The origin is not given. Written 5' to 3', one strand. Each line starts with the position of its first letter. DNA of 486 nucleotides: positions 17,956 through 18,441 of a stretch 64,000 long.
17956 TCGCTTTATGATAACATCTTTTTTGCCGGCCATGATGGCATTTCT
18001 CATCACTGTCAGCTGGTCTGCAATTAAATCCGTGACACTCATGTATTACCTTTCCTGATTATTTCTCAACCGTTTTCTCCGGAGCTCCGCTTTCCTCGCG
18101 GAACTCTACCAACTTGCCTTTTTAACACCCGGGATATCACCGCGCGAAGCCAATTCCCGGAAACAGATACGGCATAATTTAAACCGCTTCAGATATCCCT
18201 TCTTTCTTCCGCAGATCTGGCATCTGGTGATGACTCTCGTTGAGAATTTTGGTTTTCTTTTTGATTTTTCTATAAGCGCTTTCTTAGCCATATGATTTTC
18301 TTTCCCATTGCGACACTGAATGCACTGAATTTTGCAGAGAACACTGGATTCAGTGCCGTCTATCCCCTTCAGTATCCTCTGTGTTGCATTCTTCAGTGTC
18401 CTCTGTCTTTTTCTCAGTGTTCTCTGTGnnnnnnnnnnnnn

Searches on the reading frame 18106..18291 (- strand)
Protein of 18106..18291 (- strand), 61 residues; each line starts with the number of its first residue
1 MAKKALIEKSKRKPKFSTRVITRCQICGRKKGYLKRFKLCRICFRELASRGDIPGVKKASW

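Call 44: find_encoding_contigs(protein=window:18106-18291:-, flank=6000, max_places=10)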
Protein window:18106-18291:- (61 aa): no gene with exactly this product is on record in the collection.
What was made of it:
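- Tried and rejected: The look-up of the 61-aa S14 found it is not on record (call 44).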
